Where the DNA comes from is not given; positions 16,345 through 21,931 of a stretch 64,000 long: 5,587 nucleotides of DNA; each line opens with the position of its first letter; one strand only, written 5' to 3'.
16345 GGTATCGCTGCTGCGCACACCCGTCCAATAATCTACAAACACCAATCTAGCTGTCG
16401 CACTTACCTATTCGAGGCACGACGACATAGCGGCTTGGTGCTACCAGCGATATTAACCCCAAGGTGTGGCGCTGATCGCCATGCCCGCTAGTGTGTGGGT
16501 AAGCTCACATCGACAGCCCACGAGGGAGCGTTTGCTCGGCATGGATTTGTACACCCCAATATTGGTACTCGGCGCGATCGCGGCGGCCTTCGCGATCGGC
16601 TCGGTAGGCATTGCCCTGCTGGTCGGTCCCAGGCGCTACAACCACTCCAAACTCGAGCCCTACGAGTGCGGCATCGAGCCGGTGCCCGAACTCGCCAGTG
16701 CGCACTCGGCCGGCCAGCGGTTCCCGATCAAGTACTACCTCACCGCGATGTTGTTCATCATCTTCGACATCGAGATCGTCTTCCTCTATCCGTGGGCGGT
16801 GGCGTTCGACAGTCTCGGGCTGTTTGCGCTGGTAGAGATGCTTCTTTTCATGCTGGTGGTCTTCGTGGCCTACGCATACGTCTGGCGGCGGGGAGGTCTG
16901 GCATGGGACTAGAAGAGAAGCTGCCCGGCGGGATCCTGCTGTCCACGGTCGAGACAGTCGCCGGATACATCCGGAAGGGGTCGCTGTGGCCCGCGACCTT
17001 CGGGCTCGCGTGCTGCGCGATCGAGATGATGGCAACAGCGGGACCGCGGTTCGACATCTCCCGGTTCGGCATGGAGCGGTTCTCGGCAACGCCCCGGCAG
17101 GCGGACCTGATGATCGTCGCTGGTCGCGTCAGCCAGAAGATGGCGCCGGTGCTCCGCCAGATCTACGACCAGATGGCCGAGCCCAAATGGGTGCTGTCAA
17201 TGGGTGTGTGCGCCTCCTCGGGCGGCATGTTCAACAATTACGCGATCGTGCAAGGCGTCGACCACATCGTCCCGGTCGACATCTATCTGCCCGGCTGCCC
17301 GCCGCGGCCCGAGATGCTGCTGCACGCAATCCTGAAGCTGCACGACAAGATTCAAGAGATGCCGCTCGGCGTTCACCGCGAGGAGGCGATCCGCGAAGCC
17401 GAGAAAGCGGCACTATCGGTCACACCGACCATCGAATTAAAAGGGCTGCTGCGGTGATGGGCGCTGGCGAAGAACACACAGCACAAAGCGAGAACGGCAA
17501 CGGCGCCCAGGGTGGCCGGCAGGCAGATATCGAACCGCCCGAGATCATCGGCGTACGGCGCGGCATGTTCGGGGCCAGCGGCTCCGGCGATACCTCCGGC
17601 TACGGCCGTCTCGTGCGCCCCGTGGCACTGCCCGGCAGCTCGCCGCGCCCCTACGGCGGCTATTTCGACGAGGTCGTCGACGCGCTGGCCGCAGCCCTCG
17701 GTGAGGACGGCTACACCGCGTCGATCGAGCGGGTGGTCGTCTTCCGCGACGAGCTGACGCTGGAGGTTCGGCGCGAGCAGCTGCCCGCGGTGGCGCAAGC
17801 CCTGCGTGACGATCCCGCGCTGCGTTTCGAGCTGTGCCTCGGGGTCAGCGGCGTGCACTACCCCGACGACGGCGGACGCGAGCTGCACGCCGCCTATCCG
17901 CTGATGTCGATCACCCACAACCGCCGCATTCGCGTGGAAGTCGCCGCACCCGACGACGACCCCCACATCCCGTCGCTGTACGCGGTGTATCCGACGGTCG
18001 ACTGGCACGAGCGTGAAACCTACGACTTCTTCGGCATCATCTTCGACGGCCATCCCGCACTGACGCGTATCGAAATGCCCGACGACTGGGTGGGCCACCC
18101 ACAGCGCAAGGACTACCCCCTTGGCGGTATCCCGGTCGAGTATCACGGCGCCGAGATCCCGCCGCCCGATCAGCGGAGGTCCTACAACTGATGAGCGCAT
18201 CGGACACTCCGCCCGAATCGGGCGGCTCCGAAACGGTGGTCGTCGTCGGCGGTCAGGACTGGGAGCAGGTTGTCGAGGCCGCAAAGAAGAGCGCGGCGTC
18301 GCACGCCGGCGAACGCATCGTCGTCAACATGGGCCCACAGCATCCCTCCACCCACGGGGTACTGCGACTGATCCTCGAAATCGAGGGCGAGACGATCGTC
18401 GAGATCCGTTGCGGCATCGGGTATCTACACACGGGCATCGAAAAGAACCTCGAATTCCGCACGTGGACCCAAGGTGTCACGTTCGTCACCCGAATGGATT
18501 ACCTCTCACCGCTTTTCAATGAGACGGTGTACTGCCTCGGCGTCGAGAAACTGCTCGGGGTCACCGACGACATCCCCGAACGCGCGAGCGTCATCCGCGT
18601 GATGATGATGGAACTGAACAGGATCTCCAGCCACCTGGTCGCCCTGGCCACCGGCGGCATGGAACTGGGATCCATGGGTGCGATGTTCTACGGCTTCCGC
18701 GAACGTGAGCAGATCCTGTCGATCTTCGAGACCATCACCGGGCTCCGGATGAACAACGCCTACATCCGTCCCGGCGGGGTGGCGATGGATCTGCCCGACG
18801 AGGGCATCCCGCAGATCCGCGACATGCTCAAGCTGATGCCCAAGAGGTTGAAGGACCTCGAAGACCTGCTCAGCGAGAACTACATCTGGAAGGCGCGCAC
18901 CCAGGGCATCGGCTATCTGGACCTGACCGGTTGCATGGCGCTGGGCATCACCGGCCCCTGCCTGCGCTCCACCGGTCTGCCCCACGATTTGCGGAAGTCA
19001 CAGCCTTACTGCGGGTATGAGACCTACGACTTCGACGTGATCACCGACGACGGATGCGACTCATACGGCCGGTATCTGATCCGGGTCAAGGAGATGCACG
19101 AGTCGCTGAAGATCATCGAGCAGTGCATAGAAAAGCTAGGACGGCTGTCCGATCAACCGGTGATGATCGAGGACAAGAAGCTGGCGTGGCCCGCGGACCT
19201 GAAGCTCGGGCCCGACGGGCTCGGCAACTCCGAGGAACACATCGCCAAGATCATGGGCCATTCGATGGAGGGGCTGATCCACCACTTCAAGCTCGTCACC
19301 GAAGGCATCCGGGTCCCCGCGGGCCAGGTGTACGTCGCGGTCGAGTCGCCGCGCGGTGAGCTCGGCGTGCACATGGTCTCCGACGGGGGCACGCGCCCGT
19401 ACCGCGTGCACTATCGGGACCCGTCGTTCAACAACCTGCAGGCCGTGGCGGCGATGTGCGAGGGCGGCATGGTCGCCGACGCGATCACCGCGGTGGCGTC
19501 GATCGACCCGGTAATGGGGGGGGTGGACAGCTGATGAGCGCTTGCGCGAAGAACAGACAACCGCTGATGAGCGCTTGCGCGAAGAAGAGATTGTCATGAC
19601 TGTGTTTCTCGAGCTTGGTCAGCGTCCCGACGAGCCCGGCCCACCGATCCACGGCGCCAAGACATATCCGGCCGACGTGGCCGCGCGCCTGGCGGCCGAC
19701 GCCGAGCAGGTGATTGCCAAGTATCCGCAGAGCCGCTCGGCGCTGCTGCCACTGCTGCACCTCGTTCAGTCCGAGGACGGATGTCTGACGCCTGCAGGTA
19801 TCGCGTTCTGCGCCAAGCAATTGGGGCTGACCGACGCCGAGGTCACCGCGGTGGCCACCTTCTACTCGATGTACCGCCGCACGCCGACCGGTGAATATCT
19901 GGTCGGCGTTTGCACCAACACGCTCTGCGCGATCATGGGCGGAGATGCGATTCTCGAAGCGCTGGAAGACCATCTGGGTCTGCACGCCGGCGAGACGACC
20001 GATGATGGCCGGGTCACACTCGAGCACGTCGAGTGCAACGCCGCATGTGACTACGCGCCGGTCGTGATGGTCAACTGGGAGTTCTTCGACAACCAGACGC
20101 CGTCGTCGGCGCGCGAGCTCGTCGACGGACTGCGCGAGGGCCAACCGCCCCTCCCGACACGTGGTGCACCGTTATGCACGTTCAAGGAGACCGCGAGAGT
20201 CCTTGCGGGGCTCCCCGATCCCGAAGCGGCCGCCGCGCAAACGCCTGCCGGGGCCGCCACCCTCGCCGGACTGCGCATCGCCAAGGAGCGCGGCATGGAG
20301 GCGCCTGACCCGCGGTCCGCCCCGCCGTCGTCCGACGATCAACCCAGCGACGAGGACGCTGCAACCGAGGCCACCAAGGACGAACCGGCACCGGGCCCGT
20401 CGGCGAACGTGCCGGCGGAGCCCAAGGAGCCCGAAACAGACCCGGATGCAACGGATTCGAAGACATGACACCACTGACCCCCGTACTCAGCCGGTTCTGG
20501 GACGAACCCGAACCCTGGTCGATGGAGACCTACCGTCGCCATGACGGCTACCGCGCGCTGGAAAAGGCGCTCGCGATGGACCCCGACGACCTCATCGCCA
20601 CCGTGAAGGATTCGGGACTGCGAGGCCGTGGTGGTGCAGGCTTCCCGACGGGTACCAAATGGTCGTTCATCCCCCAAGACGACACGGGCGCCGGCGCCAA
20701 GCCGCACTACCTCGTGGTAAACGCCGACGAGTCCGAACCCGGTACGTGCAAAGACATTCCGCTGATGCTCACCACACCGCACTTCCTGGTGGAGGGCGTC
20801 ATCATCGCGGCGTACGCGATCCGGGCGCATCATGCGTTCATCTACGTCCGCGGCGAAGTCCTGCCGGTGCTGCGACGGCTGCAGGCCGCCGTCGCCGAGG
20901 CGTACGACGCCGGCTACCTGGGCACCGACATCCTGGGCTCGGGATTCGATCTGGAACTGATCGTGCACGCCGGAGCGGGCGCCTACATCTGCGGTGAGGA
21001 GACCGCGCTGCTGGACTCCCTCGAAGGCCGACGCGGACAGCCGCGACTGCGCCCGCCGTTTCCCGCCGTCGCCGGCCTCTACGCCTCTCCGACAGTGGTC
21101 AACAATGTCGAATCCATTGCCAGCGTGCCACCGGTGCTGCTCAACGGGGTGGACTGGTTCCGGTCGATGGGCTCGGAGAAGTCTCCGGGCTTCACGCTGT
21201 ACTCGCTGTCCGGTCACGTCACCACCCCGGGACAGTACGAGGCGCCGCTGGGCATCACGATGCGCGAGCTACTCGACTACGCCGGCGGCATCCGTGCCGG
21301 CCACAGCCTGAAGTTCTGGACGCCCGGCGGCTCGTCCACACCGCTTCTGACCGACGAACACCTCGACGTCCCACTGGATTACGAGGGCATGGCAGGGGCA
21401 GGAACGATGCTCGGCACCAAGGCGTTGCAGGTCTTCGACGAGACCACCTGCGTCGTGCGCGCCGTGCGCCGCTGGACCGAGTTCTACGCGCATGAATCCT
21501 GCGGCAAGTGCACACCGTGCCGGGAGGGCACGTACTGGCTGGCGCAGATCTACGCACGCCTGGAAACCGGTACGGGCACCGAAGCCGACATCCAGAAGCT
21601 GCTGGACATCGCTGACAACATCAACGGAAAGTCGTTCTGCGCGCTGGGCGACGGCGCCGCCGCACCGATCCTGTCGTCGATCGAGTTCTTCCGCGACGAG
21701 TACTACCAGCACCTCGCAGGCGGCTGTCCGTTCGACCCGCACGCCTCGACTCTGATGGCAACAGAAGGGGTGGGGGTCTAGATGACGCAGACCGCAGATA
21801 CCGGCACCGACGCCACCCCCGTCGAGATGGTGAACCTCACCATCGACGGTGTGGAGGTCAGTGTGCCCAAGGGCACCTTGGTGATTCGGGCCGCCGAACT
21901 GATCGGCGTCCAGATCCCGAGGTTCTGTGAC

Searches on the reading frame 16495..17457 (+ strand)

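Call 35: search_protein_families(library=pfam, proteins=[window:16495-17457:+], max_evalue=0.0001)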
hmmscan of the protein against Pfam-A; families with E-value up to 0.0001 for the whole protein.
window:16495-17457:+ (320 aa): 1 family
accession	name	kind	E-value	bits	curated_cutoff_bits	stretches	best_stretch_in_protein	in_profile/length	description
PF01058.29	Oxidored_q6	-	1.3e-28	99.7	27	1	173-282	1-128/128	NADH ubiquinone oxidoreductase, 20 Kd subunit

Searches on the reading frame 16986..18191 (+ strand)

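Call 35: search_protein_families(library=pfam, proteins=[window:16986-18191:+], max_evalue=0.0001)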
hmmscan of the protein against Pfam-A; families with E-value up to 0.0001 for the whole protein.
window:16986-18191:+ (401 aa): 1 family
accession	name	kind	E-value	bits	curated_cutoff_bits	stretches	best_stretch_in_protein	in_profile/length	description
PF00329.25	Complex1_30kDa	-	6.5e-43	146.7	22.5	1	260-381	2-122/124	Respiratory-chain NADH dehydrogenase, 30 Kd subunit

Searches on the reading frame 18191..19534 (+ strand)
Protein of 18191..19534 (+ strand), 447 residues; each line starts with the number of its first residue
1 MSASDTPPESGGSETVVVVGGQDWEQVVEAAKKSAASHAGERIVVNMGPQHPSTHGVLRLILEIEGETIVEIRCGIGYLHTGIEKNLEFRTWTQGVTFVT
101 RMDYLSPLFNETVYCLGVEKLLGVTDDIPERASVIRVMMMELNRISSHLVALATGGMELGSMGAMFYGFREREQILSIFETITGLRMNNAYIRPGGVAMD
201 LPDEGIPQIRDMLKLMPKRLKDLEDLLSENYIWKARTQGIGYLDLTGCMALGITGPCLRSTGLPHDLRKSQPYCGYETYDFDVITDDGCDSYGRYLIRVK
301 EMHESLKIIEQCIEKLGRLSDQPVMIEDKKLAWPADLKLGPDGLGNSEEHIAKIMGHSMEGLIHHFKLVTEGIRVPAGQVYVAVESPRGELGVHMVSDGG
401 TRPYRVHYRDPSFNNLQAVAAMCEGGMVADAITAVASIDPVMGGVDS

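Call 41: search_protein_families(library=pfam, proteins=[window:18191-19534:+], max_evalue=0.0001)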
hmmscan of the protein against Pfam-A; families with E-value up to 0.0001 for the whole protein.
window:18191-19534:+ (447 aa): 1 family
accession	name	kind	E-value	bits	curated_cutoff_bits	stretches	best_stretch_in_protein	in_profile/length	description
PF00346.24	Complex1_49kDa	-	5.9e-111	370.3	24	1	159-446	2-270/271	Respiratory-chain NADH dehydrogenase, 49 Kd subunit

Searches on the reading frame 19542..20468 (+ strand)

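Call 41: search_protein_families(library=pfam, proteins=[window:19542-20468:+], max_evalue=0.0001)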
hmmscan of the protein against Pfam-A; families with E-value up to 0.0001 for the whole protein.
window:19542-20468:+ (308 aa): 1 family
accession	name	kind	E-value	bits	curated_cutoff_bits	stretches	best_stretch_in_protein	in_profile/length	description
PF01257.25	2Fe-2S_thioredx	-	3.8e-49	166.7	24.8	1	55-197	2-144/145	Thioredoxin-like [2Fe-2S] ferredoxin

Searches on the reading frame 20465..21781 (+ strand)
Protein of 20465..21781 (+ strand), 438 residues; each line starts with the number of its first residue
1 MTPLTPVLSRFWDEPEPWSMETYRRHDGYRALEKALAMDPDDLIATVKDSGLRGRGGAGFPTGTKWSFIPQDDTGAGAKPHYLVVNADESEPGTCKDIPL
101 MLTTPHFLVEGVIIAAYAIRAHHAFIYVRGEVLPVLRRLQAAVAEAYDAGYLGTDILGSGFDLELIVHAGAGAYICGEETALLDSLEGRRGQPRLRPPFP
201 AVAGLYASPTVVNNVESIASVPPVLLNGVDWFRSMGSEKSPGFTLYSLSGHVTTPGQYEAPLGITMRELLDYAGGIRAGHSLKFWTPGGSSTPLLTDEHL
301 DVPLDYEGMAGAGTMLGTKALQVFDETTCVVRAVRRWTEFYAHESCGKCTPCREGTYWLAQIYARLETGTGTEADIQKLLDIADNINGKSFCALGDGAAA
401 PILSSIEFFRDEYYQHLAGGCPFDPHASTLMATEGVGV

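Call 41: search_protein_families(library=pfam, proteins=[window:20465-21781:+], max_evalue=0.0001)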
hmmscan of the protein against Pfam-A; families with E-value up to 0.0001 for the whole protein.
window:20465-21781:+ (438 aa): 4 families
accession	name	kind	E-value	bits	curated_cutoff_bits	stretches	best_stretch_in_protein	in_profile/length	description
PF01512.22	Complex1_51K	-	8e-45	152.8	31.2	1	47-222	1-149/150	Nuo51 FMN-binding domain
PF10589.14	NADH_4Fe-4S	-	3.7e-33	113.7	23.5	1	333-416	2-85/85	NADH-ubiquinone oxidoreductase-F iron-sulfur binding region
PF10531.15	SLBB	-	2e-07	31.1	27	1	248-292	4-52/55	SLBB domain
PF22461.2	SLBB_2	-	2.3e-05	24.8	27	1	246-296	3-56/79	SLBB domain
